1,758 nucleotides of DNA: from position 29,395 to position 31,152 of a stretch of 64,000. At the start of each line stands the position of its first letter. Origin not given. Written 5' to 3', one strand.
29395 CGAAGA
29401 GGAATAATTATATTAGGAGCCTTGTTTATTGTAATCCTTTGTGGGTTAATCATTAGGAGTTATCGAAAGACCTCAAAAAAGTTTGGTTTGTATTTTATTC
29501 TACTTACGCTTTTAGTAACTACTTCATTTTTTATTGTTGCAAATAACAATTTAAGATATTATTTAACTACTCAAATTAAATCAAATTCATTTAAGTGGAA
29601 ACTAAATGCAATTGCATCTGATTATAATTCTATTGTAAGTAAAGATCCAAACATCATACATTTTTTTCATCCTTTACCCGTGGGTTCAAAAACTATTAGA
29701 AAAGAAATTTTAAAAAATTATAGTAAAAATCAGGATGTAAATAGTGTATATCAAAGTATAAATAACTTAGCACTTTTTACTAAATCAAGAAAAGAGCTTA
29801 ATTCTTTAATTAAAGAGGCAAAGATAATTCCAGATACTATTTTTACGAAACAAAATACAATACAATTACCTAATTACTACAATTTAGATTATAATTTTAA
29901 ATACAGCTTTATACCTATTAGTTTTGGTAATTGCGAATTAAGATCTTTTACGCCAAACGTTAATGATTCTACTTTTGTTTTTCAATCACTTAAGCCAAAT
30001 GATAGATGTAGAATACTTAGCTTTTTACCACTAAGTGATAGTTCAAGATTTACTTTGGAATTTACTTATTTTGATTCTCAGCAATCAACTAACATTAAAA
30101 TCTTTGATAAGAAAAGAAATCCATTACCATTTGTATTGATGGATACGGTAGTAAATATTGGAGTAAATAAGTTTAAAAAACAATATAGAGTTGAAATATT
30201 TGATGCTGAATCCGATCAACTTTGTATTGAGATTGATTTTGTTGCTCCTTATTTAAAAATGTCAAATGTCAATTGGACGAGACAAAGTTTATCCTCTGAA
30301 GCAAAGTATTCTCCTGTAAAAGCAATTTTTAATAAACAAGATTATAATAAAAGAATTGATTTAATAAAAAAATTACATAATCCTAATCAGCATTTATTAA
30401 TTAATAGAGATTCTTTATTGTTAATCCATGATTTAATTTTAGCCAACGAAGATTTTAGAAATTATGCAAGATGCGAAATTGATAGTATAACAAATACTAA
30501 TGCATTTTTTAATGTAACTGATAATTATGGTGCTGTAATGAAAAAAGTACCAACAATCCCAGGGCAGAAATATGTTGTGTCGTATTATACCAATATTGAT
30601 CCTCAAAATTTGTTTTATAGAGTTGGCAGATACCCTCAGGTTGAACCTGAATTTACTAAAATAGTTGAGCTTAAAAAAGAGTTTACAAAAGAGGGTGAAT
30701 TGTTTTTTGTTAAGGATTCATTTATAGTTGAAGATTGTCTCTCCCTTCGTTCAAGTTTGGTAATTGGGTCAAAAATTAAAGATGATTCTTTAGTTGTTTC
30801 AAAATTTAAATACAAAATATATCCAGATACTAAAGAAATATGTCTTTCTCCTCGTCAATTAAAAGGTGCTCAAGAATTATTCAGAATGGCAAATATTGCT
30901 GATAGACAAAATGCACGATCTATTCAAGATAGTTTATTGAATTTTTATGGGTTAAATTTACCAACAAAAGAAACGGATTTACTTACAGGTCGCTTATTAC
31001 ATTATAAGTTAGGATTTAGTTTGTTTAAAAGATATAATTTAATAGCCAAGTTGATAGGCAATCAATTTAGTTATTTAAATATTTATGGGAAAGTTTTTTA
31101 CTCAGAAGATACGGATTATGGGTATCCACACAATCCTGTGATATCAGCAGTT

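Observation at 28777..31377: Wzy_C-like protein whose extracytoplasmic loop is expanded to about 530 residues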

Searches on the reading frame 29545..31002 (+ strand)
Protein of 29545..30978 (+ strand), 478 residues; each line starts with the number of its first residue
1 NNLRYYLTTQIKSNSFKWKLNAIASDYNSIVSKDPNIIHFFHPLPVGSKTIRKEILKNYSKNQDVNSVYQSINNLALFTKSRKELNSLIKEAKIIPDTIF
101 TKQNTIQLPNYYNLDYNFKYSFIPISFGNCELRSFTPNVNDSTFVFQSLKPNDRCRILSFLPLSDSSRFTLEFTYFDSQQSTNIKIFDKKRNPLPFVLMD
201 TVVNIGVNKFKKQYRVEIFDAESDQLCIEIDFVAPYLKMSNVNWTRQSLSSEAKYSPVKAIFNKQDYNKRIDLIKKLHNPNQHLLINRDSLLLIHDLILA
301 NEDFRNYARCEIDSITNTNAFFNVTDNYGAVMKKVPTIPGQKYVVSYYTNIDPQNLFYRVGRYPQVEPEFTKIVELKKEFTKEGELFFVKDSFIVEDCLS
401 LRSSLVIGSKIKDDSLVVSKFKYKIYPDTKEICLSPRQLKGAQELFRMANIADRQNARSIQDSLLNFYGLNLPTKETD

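Call 29: search_protein_representatives(alignment_id=A2)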
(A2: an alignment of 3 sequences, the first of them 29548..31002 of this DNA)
Query: 3 sequences, 483 profile positions. Proteins with E-value up to 0.001 (for the whole library): 10; up to 1e-10: 9; up to 1e-30: 9. The best 10 are listed.
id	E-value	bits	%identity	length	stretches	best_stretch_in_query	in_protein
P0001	8.4e-260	878.8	-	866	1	1-483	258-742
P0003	2.7e-253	857.4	-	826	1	1-483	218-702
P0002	3.8e-251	850.3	-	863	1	1-483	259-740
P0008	2.4e-99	349.7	-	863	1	1-482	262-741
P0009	4.5e-98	345.5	-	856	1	1-483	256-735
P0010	1.5e-84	300.9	-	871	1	1-483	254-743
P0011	2.0e-72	260.9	-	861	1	1-470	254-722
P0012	5.5e-60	219.9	-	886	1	2-471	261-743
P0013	1.9e-37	145.6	-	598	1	2-322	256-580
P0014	3.7e-05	39.1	-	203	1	408-482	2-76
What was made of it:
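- On Carbohydrate-binding modules (CBM4/22/27-like beta-jelly-roll): The insert profile finds only its own ~10 family members among 1.84 billion proteins (call 29).
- The insert family is extremely rare, about 10 representatives in 1.84 billion proteins (call 29).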

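Call 42: find_encoding_contigs(protein=P0010, flank=10000, max_places=2)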
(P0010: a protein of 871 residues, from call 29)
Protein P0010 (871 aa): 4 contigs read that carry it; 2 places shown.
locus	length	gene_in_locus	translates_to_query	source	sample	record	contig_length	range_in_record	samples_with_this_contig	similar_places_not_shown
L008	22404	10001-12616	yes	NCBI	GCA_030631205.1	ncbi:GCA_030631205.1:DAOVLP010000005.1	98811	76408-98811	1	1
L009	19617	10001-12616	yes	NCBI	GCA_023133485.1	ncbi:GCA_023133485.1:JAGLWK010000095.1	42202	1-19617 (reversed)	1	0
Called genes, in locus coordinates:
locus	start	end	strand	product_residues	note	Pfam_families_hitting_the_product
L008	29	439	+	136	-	-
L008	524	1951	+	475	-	-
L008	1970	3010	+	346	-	PF13439:Glyco_transf_4, PF00534:Glycos_transf_1 (faint)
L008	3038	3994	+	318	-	-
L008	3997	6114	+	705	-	PF08240:ADH_N (weak), PF00107:ADH_zinc_N, PF01408:GFO_IDH_MocA, PF22725:GFO_IDH_MocA_C3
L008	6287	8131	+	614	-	PF16889:Hepar_II_III_N, PF07940:Hepar_II_III_C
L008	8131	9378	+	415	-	PF13439:Glyco_transf_4, PF13579:Glyco_trans_4_4, PF00534:Glycos_transf_1, PF13692:Glyco_trans_1_4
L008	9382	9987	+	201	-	PF02397:Bac_transf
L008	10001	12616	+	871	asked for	-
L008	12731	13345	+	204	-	PF17836:PglD_N, PF25084:LbH_EIF2B (weak), PF25087:GMPPB_C, PF00132:Hexapep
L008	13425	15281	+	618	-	PF04932:Wzy_C (weak), PF02397:Bac_transf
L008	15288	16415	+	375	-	PF01041:DegT_DnrJ_EryC1, PF00155:Aminotran_1_2 (weak)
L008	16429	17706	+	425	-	PF01943:Polysacc_synt (faint), PF13440:Polysacc_synt_3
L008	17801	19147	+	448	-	PF04932:Wzy_C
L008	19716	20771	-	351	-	PF09640:DUF2027, PF01713:Smr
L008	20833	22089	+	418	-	PF02547:Queuosine_synth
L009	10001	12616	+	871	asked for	-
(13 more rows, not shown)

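Call 43: find_encoding_contigs(protein=P0012, flank=10000, max_places=2)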
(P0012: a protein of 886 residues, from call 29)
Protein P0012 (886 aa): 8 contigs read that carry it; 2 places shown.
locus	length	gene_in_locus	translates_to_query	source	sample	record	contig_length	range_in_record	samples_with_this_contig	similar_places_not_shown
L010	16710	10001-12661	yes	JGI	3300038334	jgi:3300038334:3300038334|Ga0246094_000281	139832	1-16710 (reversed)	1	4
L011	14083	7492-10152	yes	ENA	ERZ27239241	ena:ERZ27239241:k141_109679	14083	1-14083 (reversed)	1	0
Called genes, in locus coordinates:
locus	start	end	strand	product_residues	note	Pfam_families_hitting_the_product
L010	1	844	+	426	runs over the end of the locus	PF01943:Polysacc_synt (weak), PF13440:Polysacc_synt_3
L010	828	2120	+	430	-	-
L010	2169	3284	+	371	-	PF13477:Glyco_trans_4_2, PF13692:Glyco_trans_1_4 (weak), PF00534:Glycos_transf_1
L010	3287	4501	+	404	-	PF13439:Glyco_transf_4, PF13579:Glyco_trans_4_4, PF00534:Glycos_transf_1, PF13692:Glyco_trans_1_4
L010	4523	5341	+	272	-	PF03328:HpcH_HpaI, PF15617:C-C_Bond_Lyase (faint)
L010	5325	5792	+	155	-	PF19315:MC_hydratase, PF01575:MaoC_dehydratas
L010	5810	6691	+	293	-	PF03328:HpcH_HpaI, PF15617:C-C_Bond_Lyase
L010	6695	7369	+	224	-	PF00132:Hexapep (faint)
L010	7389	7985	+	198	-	PF02397:Bac_transf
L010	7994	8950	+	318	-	-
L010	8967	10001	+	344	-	PF13480:Acetyltransf_6 (weak)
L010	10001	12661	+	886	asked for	PF04932:Wzy_C (faint)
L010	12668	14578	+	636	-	PF04932:Wzy_C, PF02397:Bac_transf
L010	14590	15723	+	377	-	PF01041:DegT_DnrJ_EryC1, PF00155:Aminotran_1_2 (faint)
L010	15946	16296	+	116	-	PF05635:23S_rRNA_IVP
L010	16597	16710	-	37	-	?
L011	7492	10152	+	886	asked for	PF04932:Wzy_C (faint)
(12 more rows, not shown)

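Call 60: predict_structure(alignment_id=A5)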
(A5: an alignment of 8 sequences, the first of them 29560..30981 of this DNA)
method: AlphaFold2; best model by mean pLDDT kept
length: 474 residues; sequences in the alignment: 8
mean_pLDDT: 76.9   pTM: 0.45
mean pLDDT of the five models: 76.9, 76.7, 75.8, 75.2, 67.8
residues with pLDDT >= 90: 117; 70-90: 227; 50-70: 89; < 50: 41
segments of 3 or more residues with pLDDT < 50: 1-7, 33-39, 91-108, 254-256, 275-278
pLDDT, mean of each block of 10 residues (from residue 1): 48 67 60 46 69 77 71 74 77 38 42 79 86 75 86 86 90 86 80 86 91 81 91 90 69 57 80 55 75 86 90 90 91 89 93 82 73 92 94 85 88 92 67 77 79 74 68 52
secondary structure, 60 per line:
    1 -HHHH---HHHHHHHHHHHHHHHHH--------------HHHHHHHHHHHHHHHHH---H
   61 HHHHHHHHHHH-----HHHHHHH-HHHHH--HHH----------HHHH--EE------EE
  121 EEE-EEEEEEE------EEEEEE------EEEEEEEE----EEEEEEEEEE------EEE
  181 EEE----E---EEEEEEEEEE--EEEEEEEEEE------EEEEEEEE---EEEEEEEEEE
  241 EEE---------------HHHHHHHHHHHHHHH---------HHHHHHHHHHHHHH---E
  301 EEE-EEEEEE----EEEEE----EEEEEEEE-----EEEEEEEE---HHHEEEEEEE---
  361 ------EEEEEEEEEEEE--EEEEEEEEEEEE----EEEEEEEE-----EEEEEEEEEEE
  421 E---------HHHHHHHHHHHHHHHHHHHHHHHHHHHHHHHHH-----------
elements in order: H2-5 H9-25 H40-56 H60-71 H77-83 H85-89 H105-108 E119-123 E125-131 E138-143 E150-157 E162-171 E178-183 E192-201 E204-213 E220-227 E231-243 H259-273 H283-296 E300-303 E305-310 E315-319 E324-331 E337-344 E351-357 E367-378 E381-392 E397-404 E410-421 H431-463
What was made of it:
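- The beta domains have pLDDT 80-94 (call 60).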

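Call 64: fold_search(model_id=the predicted structure, library=pdb)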
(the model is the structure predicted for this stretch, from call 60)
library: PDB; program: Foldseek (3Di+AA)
matches with E <= 10: 1432; with E <= 0.001: 18
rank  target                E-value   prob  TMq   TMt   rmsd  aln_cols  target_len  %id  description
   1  9h99                  5.4e-09  1.00  0.18  0.10  25.8       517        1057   10  Native structure of the full-length pesticidal protein Cry1Ca18 at pH7, from crystals formed in vivo (released 2025-11-12)
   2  4w8j                  9.8e-09  1.00  0.19  0.11  25.7       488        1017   11  Structure of the full-length insecticidal protein Cry1Ac reveals intriguing details of toxin packaging into in vivo form (released 2014-09-17)
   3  8w7n                  1.5e-08  1.00  0.19  0.11  25.6       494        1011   10  Crystal structure of the in-cell Cry1Aa purified from Bacillus thuringiensis (released 2024-03-06)
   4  9qxq                  3.7e-08  1.00  0.18  0.09  26.2       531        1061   10  native structure of full-length pesticidal protein Cry1Ca18 at pH9, from crystals formed in vivo (released 2026-02-11)
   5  9h9a                  1.8e-06  1.00  0.18  0.08  25.0       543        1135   12  native structure of the full-length pesticidal protein Cry8Ba2, from crystals formed in vivo (form 1) (released 2025-12-03)
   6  4xup_F                4.9e-05  1.00  0.20  0.27  19.5       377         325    9  Structure of the N-terminal CBM22-1-CBM22-2 tandem domain from Paenibacillus barcinonensis Xyn10C (released 2015-06-03)
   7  7kwb_A                9.7e-05  1.00  0.21  0.23  19.0       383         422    8  Surface glycan-binding protein B from Bacteroides thetaiotaomicron (released 2021-02-17)
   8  4xup_B                1.1e-04  0.99  0.20  0.27  17.8       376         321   10  Structure of the N-terminal CBM22-1-CBM22-2 tandem domain from Paenibacillus barcinonensis Xyn10C (released 2015-06-03)
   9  5e1r_D                1.2e-04  0.51  0.11  0.13  23.9       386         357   10  Crystal structure of pecan (carya illinoinensis) vicilin, a new food allergen (released 2016-08-10)
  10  4xup_D                1.7e-04  0.99  0.20  0.27  19.6       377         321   10  Structure of the N-terminal CBM22-1-CBM22-2 tandem domain from Paenibacillus barcinonensis Xyn10C (released 2015-06-03)
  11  3s7e_B                2.5e-04  0.20  0.08  0.10  22.1       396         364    8  Crystal structure of Ara h 1 (released 2011-09-21)
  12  5z65_A                4.8e-04  0.80  0.12  0.07  20.9       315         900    8  Crystal structure of porcine aminopeptidase N ectodomain in functional form (released 2019-01-02)
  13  9h6g_A                5.6e-04  0.97  0.17  0.10  17.3       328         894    8  Inactive Bacteroides ovatus GH98 endoxylanase E361A in complex with arabino-xylooligosaccharide (released 2025-11-05)
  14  7vpp_A                6.6e-04  0.41  0.10  0.06  21.0       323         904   10  Structures of a deltacoronavirus spike protein bound to porcine and human receptors indicate the risk of virus adaptat (released 2022-03-16)
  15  4nz8_A                7.3e-04  0.63  0.11  0.06  20.8       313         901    8  Crystal structure of porcine aminopeptidase-N complexed with cleaved poly-alanine (released 2013-12-25)
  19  8xmz_A                1.0e-03  1.00  0.19  0.56   5.0       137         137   13  Crystal structure of a novel porphyran-binding carbohydrate binding module (released 2024-01-17)
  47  1gui_A                1.2e-02  1.00  0.19  0.48   5.0       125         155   11  CBM4 structure and function (released 2002-09-26)
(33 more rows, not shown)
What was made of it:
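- Closest known: Cry1 protoxin C-terminal region. Same: These are the best Foldseek matches (E 5e-9 to 1.5e-8, about 490-530 aligned columns; call 64).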

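Call 71: search_protein_families(library=pfam, proteins=[L008:524-1951:+, L010:828-2120:+], max_evalue=1)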
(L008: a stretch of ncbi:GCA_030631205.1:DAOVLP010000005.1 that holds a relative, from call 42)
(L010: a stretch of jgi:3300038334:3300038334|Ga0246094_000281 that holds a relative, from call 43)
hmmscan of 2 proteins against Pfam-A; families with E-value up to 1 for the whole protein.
L008:524-1951:+ (475 aa): 0 families

L010:828-2120:+ (430 aa): 0 families

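Call 72: list_cluster_members(proteins=[P0008, P0009, P0010, P0011, P0012, P0013])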
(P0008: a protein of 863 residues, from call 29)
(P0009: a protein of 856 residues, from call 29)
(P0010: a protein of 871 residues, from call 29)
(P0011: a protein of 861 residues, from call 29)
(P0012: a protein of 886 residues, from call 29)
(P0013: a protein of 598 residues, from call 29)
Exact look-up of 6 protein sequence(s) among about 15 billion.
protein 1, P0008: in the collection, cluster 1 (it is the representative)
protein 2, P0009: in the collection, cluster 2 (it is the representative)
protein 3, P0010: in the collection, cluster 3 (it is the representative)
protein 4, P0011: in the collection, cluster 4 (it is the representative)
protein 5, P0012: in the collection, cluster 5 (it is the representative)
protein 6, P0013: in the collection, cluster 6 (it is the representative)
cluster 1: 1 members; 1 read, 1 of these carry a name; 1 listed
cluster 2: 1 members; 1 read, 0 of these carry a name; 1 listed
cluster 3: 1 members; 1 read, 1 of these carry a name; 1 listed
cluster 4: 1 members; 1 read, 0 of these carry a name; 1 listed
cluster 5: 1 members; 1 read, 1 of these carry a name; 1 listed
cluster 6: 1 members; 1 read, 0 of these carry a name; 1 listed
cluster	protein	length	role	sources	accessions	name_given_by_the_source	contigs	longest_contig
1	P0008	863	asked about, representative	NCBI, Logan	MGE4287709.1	MAG: hypothetical protein AB7E36_03395 [Salinivirgaceae bacterium]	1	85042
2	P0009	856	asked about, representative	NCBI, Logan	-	-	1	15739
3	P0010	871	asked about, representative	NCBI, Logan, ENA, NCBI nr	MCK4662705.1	MAG: hypothetical protein KAT68_07565 [Bacteroidales bacterium] | hypothetical protein [Bacteroidales bacterium]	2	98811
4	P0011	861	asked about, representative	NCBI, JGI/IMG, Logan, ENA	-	-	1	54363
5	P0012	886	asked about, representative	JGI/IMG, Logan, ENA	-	hypothetical protein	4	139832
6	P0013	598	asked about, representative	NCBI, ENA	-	-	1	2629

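Call 78: find_related_loci(query=A2, collection=genome_contigs, flank=10000)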
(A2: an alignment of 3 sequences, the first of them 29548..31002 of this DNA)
Query A2 (485 aa) in genome_contigs; peptide patterns used: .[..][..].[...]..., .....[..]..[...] (x = any residue, [..] = any of these).
180 stretches matched a pattern; 2 encode a relative of the query (tblastn E <= 1e-3); 2 distinct loci.
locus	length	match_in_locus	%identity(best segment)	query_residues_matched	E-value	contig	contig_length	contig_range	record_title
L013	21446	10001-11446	45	1-485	2e-125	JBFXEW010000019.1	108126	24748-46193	MAG: Salinivirgaceae bacterium isolate CA_2019_TPIn_125 NODE_664_length_108126_cov_12.885832_TPIn, whole genome shotgun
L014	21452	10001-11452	46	1-484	2e-120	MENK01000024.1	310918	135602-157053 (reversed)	MAG: Bacteroidetes bacterium GWB2_32_14 gwb2_scaffold_4, whole genome shotgun sequence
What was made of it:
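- Tried and rejected: It found only the two MAGs already known (call 78).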

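Call 88: search_protein_families(library=ncbifam, proteins=[window:29545-30978:+], max_evalue=0.1)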
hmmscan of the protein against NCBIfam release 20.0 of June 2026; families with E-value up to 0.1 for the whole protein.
window:29545-30978:+ (478 aa): 0 families
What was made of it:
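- On Wzy repeat-unit polymerase (NCBIfam TIGR04370): There is no hit on the spliced sequence (call 88).
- Tried and rejected: The spliced core, the insert and the two paralogues gave no hits (call 88).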

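Call 90: fold_search(model_id=the predicted structure, library=viral)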
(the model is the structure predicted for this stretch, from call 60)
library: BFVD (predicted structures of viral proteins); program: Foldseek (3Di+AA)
matches with E <= 10: 1435; with E <= 0.001: 111
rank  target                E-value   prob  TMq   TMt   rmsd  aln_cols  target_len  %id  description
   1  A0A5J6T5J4            1.1e-09  1.00  0.20  0.09  24.8       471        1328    9  (no name in the UniProt tables at hand)
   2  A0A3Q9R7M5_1          1.0e-08  1.00  0.20  0.14  33.2       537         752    9  Receptor binding protein [Bacillus phage pW4]
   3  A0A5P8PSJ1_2          2.1e-08  1.00  0.18  0.08  62.8       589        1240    9  Tail protein [Acinetobacter phage VB_ApiP_XC38]
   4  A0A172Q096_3          7.2e-08  1.00  0.17  0.07  37.4       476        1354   13  F5/8 type C domain-containing protein [Acinetobacter phage vB_AbaM_ME3]
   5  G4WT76                8.4e-08  1.00  0.18  0.09  31.3       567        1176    8  (no name in the UniProt tables at hand)
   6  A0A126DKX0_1          9.9e-08  1.00  0.20  0.11  34.1       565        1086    9  (no name in the UniProt tables at hand)
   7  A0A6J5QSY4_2          1.1e-07  1.00  0.21  0.08  23.0       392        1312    8  Carbohydrate-binding, CenC-like [uncultured Caudovirales phage]
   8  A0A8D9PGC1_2          2.2e-07  1.00  0.20  0.10  18.2       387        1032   10  (no name in the UniProt tables at hand)
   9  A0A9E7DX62            3.0e-07  1.00  0.21  0.17  36.7       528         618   12  (no name in the UniProt tables at hand)
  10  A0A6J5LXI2            4.9e-07  1.00  0.20  0.11  22.1       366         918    7  Uncharacterized protein [uncultured Caudovirales phage]
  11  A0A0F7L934            5.4e-07  1.00  0.19  0.15  22.1       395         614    9  Uncharacterized protein [uncultured marine virus]
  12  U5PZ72                7.1e-07  1.00  0.20  0.15  15.1       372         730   11  Uncharacterized protein [Bacillus phage Page]
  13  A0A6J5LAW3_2          7.5e-07  1.00  0.18  0.08  71.5       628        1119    8  Uncharacterized protein [uncultured Caudovirales phage]
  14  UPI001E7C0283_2       7.9e-07  1.00  0.20  0.11  30.3       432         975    9  (no name look-up for this kind of identifier)
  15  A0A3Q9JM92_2          8.3e-07  1.00  0.19  0.09  59.5       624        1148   10  (no name in the UniProt tables at hand)
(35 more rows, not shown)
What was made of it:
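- Phage receptor-binding proteins annotated CenC-like, ConA-like or F5/8-C (call 90). A lectin-like acceptor-recognition module would suit a glycan acceptor (calls 64, 90). Its fold neighbours include phage receptor-binding proteins (call 90).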
